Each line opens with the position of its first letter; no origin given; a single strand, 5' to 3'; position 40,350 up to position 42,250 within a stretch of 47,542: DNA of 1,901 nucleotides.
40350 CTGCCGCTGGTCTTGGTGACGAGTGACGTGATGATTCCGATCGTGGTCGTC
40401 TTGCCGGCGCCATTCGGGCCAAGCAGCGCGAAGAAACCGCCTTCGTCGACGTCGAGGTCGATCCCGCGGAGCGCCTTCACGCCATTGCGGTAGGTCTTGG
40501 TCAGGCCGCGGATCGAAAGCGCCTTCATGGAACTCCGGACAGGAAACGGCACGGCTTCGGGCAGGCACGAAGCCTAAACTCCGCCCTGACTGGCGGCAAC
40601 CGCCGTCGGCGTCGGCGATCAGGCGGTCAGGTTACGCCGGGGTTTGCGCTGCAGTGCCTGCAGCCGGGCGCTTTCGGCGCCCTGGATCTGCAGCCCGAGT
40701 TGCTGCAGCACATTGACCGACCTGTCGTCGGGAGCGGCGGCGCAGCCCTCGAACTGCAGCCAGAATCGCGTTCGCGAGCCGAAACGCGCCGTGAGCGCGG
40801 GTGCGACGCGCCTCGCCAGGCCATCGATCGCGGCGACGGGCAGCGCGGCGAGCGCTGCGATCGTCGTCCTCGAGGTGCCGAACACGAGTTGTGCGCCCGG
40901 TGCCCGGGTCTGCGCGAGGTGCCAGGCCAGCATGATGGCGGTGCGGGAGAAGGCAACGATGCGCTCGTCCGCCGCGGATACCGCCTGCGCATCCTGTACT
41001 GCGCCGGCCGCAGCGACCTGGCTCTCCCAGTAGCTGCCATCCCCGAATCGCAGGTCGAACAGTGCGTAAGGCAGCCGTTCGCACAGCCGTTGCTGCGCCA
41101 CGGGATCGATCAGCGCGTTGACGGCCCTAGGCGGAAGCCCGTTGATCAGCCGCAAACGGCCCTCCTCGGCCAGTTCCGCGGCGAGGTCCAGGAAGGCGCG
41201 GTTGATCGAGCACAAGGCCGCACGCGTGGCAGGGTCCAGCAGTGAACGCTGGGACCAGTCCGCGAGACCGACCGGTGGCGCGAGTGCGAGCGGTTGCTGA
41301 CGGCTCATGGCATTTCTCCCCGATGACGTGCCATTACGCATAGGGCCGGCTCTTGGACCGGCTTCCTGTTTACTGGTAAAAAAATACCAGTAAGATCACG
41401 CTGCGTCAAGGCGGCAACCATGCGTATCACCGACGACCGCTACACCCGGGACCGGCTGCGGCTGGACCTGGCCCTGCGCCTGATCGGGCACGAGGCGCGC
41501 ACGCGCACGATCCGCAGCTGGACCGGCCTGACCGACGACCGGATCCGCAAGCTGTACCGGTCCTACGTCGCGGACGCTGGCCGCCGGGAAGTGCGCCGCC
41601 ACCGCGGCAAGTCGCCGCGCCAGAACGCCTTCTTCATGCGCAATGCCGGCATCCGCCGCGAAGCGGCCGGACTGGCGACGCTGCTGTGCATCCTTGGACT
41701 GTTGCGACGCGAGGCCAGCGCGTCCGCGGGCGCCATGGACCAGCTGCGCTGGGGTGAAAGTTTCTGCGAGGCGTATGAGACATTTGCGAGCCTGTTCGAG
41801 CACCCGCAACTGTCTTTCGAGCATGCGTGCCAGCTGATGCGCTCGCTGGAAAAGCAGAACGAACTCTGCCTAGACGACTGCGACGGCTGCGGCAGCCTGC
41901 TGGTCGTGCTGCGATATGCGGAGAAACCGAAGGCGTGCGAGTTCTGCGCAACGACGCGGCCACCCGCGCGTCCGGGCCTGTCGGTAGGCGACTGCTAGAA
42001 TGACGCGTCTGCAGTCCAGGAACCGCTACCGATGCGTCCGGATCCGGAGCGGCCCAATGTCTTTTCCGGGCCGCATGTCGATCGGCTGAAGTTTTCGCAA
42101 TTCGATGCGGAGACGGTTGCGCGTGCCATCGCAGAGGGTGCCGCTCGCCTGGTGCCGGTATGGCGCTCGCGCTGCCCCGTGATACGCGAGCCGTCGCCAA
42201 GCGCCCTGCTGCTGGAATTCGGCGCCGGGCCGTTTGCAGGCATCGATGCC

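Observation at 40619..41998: Divergent FlhC-like / tandem-FlhD-like regulator pair in a non-flagellar, non-ICE context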

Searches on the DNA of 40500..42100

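Call 86: search_rna_families(source=window, start=40500, end=42100, threshold=evalue, max_evalue=1)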
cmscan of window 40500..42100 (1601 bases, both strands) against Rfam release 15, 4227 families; matches with E-value up to 1: 0.
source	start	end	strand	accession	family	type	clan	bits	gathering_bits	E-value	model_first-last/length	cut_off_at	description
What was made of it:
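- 41345..41362 (-): Small conserved stem-loop GCCGG-N8-CCGGC between the operator and the tandem-FlhD start codon. No Rfam family matches (call 86).
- Tried and rejected: The Rfam scan of 40500-42100 found nothing (call 86).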
